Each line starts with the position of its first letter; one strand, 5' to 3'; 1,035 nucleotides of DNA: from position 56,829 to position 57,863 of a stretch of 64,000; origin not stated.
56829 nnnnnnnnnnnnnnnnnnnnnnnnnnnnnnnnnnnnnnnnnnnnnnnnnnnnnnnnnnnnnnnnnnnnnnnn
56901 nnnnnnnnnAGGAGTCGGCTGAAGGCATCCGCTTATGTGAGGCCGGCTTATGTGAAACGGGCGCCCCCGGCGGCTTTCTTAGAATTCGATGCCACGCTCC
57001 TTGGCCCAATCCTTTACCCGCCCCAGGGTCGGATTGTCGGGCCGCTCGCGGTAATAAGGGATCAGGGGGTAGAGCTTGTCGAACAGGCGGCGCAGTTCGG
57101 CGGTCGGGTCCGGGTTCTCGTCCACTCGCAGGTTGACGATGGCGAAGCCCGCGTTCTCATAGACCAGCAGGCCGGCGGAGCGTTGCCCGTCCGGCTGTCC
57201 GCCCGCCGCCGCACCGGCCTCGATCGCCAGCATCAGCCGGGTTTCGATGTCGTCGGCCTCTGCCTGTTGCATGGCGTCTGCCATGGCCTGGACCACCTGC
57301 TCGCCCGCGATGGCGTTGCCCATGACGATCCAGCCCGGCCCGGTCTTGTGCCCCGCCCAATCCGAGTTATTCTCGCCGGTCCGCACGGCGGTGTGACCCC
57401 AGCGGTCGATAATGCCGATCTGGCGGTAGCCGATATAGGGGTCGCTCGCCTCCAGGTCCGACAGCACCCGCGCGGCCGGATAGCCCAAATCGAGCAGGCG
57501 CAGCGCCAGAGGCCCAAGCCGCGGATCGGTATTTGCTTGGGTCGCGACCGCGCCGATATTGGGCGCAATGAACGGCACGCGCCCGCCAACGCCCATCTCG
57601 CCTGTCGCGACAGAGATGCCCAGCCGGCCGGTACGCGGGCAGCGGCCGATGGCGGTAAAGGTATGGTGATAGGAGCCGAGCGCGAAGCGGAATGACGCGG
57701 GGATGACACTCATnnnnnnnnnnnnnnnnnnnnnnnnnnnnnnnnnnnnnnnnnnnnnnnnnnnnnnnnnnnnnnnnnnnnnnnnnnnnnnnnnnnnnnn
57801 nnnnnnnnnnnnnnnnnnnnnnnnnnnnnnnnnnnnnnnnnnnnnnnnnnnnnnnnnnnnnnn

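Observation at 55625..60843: ECF sigma/anti-sigma pair with DUF1028, two tandem TauD/TfdA dioxygenases and a divergent CoA-transferase: uncharacterised catabolic or stress module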

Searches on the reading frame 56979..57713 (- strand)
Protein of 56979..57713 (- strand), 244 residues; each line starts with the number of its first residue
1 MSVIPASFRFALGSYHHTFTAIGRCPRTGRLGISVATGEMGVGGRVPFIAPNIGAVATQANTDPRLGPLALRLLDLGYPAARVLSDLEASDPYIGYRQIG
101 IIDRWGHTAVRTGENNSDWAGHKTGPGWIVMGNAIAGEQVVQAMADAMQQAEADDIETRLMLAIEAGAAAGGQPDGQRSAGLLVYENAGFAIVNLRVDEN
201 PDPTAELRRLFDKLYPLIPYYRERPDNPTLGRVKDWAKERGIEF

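Call 13: find_homologous_proteins(query=window:56979-57713:-, max_evalue=1e-10)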
Query window:56979-57713:- (244 aa): 1101 proteins with E <= 1e-10 among 4017 candidates; the best 120 are listed.
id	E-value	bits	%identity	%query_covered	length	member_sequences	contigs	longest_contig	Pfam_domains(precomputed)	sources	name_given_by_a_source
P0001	3.8e-152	523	95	100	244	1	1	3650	PF06267.18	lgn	-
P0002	6.3e-148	509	90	100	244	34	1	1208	PF06267.18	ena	-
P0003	1.3e-143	495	89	100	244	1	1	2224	PF06267.18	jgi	jgi:uncharacterized Ntn-hydrolase superfamily protein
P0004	5.8e-140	483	85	100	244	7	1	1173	PF06267.18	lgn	-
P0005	8.4e-140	483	85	100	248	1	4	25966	PF06267.18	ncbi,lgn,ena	-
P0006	5.3e-137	473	84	100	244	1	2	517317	PF06267.18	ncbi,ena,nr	ncbi:MAG: DUF1028 domain-containing protein [Alphaproteobacteria bacterium]|nr:DUF1028 domain-contai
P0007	1.0e-135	469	85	99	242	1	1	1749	PF06267.18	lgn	-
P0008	7.8e-128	443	80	98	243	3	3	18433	PF06267.18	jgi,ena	-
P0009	1.1e-127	443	84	95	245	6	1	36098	PF06267.18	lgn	-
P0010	1.5e-127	442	83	94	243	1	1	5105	PF06267.18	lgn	-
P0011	3.8e-127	441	80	98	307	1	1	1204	PF06267.18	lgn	-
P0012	1.0e-126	440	82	96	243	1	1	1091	PF06267.18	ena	-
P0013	1.2e-125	436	80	95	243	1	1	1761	PF06267.18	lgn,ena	-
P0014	9.9e-125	433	81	98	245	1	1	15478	PF06267.18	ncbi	-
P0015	5.4e-123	428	76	100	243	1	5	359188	PF06267.18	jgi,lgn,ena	-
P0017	1.8e-121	423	78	96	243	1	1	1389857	PF06267.18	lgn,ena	-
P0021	7.5e-118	411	73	97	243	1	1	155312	PF06267.18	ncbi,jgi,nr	ncbi:MAG: DUF1028 domain-containing protein [Chromatiales bacterium]|jgi:uncharacterized Ntn-hydrola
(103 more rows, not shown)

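Call 14: find_encoding_contigs(protein=P0006, flank=8000, max_places=2)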
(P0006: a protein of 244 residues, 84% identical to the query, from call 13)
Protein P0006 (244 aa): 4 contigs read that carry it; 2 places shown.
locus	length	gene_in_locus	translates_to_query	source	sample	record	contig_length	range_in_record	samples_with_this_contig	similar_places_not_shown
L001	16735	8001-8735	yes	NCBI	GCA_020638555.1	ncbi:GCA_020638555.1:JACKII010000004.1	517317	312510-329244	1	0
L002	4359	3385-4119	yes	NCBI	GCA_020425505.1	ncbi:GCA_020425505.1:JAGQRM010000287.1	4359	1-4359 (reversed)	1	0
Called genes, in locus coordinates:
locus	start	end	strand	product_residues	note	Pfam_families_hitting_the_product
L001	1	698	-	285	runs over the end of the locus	PF02798:GST_N (weak), PF13410:GST_C_2, PF00043:GST_C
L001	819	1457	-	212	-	PF14681:UPRTase, PF00156:Pribosyltran (weak)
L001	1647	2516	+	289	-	PF12706:Lactamase_B_2 (weak), PF00753:Lactamase_B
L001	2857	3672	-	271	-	PF00378:ECH_1, PF16113:ECH_2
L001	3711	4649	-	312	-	PF03547:Mem_trans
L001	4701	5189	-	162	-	PF03773:ArsP_1 (weak)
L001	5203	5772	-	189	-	PF03773:ArsP_1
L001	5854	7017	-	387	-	PF02515:CoA_transf_3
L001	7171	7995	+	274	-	PF02668:TauD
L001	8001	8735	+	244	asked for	PF06267:DUF1028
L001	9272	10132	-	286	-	PF02749:QRPTase_N, PF01729:QRPTase_C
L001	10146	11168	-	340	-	PF02445:NadA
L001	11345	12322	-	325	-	PF19368:WHD_AraR (weak), PF21906:WHD_NrtR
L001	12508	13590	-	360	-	PF00296:Bac_luciferase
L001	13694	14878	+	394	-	PF02515:CoA_transf_3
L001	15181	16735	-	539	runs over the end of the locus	PF00732:GMC_oxred_N, PF00890:FAD_binding_2 (faint), PF01266:DAO (faint), PF07992:Pyr_redox_2 (faint), PF05199:GMC_oxred_C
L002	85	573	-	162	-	PF03773:ArsP_1 (weak)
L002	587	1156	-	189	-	PF03773:ArsP_1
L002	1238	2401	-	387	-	PF02515:CoA_transf_3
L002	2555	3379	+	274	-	PF02668:TauD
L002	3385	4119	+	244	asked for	PF06267:DUF1028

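Call 15: find_encoding_contigs(protein=P0017, flank=8000, max_places=2)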
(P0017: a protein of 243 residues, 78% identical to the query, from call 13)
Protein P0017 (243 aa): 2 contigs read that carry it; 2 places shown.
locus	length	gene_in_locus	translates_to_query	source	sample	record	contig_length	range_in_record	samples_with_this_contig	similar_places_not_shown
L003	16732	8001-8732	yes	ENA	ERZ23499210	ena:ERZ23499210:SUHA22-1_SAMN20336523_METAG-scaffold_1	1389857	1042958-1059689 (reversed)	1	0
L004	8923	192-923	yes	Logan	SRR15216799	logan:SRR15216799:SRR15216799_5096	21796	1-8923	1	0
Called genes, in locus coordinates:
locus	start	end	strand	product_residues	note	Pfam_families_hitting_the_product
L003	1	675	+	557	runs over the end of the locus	PF02706:Wzz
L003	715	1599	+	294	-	PF10609:ParA (weak), PF01656:CbiA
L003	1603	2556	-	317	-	-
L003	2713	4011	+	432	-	PF00206:Lyase_1, PF10397:ADSL_C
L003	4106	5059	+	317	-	PF24827:AstE_AspA_cat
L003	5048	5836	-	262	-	-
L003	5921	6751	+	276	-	-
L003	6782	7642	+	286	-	PF02668:TauD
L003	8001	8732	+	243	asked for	PF06267:DUF1028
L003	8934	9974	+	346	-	PF00248:Aldo_ket_red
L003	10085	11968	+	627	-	PF00664:ABC_membrane, PF00005:ABC_tran, PF02463:SMC_N (faint)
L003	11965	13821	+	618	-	PF00664:ABC_membrane, PF00005:ABC_tran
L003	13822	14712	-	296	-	PF00892:EamA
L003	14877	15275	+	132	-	-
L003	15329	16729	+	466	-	-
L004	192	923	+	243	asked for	PF06267:DUF1028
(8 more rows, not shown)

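Call 16: find_encoding_contigs(protein=P0021, flank=8000, max_places=2)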
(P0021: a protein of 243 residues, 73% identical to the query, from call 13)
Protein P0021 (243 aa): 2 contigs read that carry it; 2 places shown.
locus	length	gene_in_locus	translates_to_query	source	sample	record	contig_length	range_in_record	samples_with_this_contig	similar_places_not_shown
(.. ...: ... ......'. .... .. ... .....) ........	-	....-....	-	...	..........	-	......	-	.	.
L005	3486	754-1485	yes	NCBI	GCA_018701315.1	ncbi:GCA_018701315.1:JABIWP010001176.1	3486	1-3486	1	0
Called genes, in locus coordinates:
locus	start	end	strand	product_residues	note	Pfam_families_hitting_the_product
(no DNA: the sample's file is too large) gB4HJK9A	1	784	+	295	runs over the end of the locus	PF02668:TauD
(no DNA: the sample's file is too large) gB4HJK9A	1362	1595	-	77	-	-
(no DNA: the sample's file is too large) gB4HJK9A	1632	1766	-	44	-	-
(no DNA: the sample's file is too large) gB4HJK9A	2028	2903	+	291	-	PF00753:Lactamase_B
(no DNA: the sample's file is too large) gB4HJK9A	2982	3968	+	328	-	PF02558:ApbA, PF08546:ApbA_C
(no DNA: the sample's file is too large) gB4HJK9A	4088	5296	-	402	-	PF00266:Aminotran_5, PF03841:SelA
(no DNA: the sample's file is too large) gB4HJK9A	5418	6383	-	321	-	PF00561:Abhydrolase_1, PF12146:Hydrolase_4, PF12697:Abhydrolase_6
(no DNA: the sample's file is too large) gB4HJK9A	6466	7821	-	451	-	PF01425:Amidase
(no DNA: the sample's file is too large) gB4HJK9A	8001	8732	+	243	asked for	PF06267:DUF1028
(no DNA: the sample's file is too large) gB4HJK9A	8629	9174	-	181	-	PF03976:PPK2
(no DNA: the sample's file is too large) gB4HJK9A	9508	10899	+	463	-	PF13231:PMT_2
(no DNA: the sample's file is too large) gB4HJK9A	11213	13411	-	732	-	PF02515:CoA_transf_3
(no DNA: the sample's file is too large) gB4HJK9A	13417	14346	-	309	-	PF03446:NAD_binding_2, PF03807:F420_oxidored (weak), PF14833:NAD_binding_11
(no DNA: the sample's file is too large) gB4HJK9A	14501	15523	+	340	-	PF04909:Amidohydro_2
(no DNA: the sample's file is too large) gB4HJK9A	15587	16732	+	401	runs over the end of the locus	PF02515:CoA_transf_3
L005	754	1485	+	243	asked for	PF06267:DUF1028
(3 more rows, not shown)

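Call 17: find_encoding_contigs(protein=P0005, flank=8000, max_places=2)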
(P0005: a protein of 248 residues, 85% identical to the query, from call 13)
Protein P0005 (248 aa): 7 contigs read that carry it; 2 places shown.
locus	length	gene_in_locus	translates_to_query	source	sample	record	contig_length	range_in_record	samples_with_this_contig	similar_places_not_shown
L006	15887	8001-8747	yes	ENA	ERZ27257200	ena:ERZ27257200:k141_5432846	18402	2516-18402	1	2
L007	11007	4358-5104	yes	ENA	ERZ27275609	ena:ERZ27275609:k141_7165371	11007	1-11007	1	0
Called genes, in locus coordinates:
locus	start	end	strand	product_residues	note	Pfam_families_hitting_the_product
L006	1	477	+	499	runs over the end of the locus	PF04909:Amidohydro_2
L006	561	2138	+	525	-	PF01039:Carboxyl_trans, PF03255:ACCA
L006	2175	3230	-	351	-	-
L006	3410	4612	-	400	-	PF00083:Sugar_tr (faint), PF07690:MFS_1, PF06779:MFS_4 (weak), PF07690:MFS_1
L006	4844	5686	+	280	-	PF05721:PhyH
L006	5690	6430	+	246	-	PF00149:Metallophos, PF12850:Metallophos_2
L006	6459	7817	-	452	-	PF00296:Bac_luciferase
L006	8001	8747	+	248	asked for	PF06267:DUF1028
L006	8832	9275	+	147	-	PF03625:DUF302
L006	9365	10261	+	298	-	PF00561:Abhydrolase_1, PF12146:Hydrolase_4, PF12697:Abhydrolase_6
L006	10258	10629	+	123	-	-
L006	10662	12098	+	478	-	-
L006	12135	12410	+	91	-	PF24696:UGSC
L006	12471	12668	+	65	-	PF24696:UGSC (weak)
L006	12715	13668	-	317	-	PF01699:Na_Ca_ex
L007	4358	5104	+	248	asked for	PF06267:DUF1028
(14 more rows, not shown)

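Call 18: find_encoding_contigs(protein=P0009, flank=8000, max_places=1)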
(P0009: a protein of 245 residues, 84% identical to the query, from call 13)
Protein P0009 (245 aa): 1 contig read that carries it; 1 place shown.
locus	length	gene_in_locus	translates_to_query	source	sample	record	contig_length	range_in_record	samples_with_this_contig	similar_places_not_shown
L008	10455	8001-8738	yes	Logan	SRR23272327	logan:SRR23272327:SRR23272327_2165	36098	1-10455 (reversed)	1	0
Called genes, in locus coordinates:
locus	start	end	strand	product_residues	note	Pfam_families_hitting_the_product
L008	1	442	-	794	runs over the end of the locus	PF01315:Ald_Xan_dh_C, PF02738:MoCoBD_1, PF20256:MoCoBD_2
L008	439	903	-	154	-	PF00111:Fer2 (weak), PF13085:Fer2_3 (faint), PF01799:Fer2_2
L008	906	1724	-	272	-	PF00941:FAD_binding_5, PF03450:CO_deh_flav_C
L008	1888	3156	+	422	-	PF13433:Peripla_BP_5, PF13458:Peripla_BP_6, PF13433:Peripla_BP_5 (weak)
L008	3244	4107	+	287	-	PF02653:BPD_transp_2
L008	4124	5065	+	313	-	PF02653:BPD_transp_2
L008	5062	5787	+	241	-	PF13476:AAA_23 (weak), PF00005:ABC_tran, PF12399:BCA_ABC_TP_C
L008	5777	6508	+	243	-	PF00005:ABC_tran, PF13304:AAA_21 (faint)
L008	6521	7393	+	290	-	PF01522:Polysacc_deac_1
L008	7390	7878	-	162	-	-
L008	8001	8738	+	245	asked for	PF06267:DUF1028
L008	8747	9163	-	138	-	PF13669:Glyoxalase_4 (weak), PF00903:Glyoxalase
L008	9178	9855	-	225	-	PF05683:Fumerase_C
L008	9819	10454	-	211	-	?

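Call 19: find_encoding_contigs(protein=P0015, flank=8000, max_places=1)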
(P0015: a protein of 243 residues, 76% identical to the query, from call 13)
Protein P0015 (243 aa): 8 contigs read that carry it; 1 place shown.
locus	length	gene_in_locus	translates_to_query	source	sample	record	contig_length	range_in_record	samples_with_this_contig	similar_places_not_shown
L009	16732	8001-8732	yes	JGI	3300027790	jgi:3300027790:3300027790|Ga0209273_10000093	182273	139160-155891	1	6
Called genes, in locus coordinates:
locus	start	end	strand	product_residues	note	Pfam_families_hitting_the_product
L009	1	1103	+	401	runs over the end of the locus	PF01244:Peptidase_M19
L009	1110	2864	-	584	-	PF05711:TylF, PF08242:Methyltransf_12 (faint), PF13578:Methyltransf_24, PF13432:TPR_16 (weak), PF13489:Methyltransf_23, PF08241:Methyltransf_11, PF13649:Methyltransf_25 (weak)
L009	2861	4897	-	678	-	-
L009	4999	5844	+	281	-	PF13469:Sulfotransfer_3 (faint)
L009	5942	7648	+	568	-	PF00890:FAD_binding_2, PF01266:DAO (weak), PF03486:HI0933_like (faint), PF07992:Pyr_redox_2 (weak), PF12831:FAD_oxidored (weak), PF02910:Succ_DH_flav_C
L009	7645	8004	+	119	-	PF13085:Fer2_3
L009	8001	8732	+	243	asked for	PF06267:DUF1028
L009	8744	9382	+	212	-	-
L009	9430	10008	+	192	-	-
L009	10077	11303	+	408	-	PF01979:Amidohydro_1, PF07969:Amidohydro_3 (weak)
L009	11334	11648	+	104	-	PF03992:ABM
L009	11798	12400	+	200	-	PF13417:GST_N_3, PF13409:GST_N_2, PF13410:GST_C_2 (weak)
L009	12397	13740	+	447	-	PF05048:NosD (faint), PF13229:Beta_helix (weak)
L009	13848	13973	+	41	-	-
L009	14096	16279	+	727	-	PF02515:CoA_transf_3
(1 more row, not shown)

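Call 21: find_related_loci(query=window:56979-57713:-, collection=genome_contigs, flank=8000)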
Query window:56979-57713:- (244 aa) in genome_contigs; peptide patterns used: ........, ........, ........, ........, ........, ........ (x = any residue, [..] = any of these).
124 stretches matched a pattern; 5 encode a relative of the query (tblastn E <= 1e-3); 5 distinct loci.
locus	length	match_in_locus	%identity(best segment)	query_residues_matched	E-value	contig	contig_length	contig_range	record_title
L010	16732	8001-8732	90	1-244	1e-150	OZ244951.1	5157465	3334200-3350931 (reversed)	MAG: Alphaproteobacteria bacterium isolate d4b36c43-a06b-4e97-9d9f-590e9722d0ed genome assembly, chromosome: 1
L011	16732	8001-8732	90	1-244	2e-148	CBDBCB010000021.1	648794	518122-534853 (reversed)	MAG: Alphaproteobacteria bacterium isolate 9a4e5a80-d190-433f-89a2-7b4df8df3d56 genome assembly, contig: contig_21, whol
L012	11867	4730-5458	85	2-244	1e-133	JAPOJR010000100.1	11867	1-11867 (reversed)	MAG: Alphaproteobacteria bacterium isolate bin68 NODE_100_length_11867_cov_2.123155, whole genome shotgun sequence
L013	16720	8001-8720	80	1-244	9e-124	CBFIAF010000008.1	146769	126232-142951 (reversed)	MAG: Alphaproteobacteria bacterium isolate Co_bin_507_permissive genome assembly, contig: Co_bin_507_permissive_c8, whol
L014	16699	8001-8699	82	10-242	8e-121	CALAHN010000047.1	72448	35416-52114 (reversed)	MAG TPA_asm: uncultured Alphaproteobacteria bacterium isolate ERR2206770_bin.103_CONCOCT_v1.1_MAG genome assembly, conti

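Call 25: search_protein_families(library=pfam, proteins=[L011:1943-3637:+, L011:5628-6662:+, L011:6512-7720:+, L011:9168-10469:-, L011:8759-9280:-, L011:12347-13777:+], max_evalue=0.001)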
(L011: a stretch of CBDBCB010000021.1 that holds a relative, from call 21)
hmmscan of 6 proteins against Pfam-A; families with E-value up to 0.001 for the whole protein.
L011:1943-3637:+ (564 aa): 8 families
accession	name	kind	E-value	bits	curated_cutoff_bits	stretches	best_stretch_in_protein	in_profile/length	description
PF00743.25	FMO-like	-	1.6e-18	66.9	22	1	40-243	5-220/532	Flavin-binding monooxygenase-like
PF13738.12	Pyr_redox_3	-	1.3e-14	54.6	30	1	40-259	1-219/305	Pyridine nucleotide-disulphide oxidoreductase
PF07992.20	Pyr_redox_2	-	1.4e-10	41.6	26.1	1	38-274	2-207/291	Pyridine nucleotide-disulphide oxidoreductase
PF13450.12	NAD_binding_8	-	1.9e-09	38.1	21.9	1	41-87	1-47/68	NAD(P)-binding Rossmann-like domain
PF01266.30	DAO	-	6.2e-07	29.7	27.9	0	117-268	149-299/353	FAD dependent oxidoreductase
PF13434.12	Lys_Orn_oxgnase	-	3e-05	23.8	21.3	1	107-251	88-234/339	L-lysine 6-monooxygenase/L-ornithine 5-monooxygenase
PF03486.20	HI0933_like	-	0.00024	21.1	50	0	38-72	2-36/244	HI0933-like protein Rossmann domain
PF00070.33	Pyr_redox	-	0.00071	20.5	22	0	208-240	1-33/82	Pyridine nucleotide-disulphide oxidoreductase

L011:5628-6662:+ (344 aa): 1 family
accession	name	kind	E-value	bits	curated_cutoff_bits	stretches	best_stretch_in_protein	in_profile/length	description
PF00501.34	AMP-binding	-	5.6e-28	98.3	29.9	1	14-334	7-363/384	AMP-binding enzyme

L011:6512-7720:+ (402 aa): 2 families
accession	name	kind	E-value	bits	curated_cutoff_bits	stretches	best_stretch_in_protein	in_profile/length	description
PF00975.26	Thioesterase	-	1.2e-21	78.4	26.4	1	258-360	2-106/226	Thioesterase domain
PF13193.12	AMP-binding_C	-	1.7e-12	48.5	24.5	1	116-191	1-76/76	AMP-binding enzyme C-terminal domain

L011:9168-10469:- (433 aa): 4 families
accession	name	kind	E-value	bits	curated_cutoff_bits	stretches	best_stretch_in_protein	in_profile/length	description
PF14559.12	TPR_19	-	1.6e-05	25.5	25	1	342-375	5-38/68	Tetratricopeptide repeat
PF13414.12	TPR_11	-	5.9e-05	23.1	26.8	1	345-373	11-39/42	TPR repeat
PF00211.25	Guanylate_cyc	-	9.3e-05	22.5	21.9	1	83-150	98-171/183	Adenylate and Guanylate cyclase catalytic domain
PF13431.12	TPR_17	-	0.00023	21.6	24.4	1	350-374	1-25/34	Tetratricopeptide repeat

L011:8759-9280:- (173 aa): 6 families
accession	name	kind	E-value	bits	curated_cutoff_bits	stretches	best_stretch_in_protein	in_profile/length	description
PF13431.12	TPR_17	-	5.8e-09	36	24.4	0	2-18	7-23/34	Tetratricopeptide repeat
PF13414.12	TPR_11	-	8.4e-09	35.4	26.8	0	2-19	22-39/42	TPR repeat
PF13181.12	TPR_8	-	2.9e-07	30.6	25.7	1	109-141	1-33/34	Tetratricopeptide repeat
PF13428.12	TPR_14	-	3.5e-07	30.7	23.5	0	111-148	3-41/44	Tetratricopeptide repeat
PF00515.34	TPR_1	-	0.00052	20.2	27.8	0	110-142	2-34/34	Tetratricopeptide repeat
PF07719.23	TPR_2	-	0.00064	20.1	27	0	111-141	3-33/34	Tetratricopeptide repeat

L011:12347-13777:+ (476 aa): 1 family
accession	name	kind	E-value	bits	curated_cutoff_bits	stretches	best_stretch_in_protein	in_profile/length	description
PF01555.25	N6_N4_Mtase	-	4.8e-39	135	26.7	1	21-297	1-217/221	DNA methylase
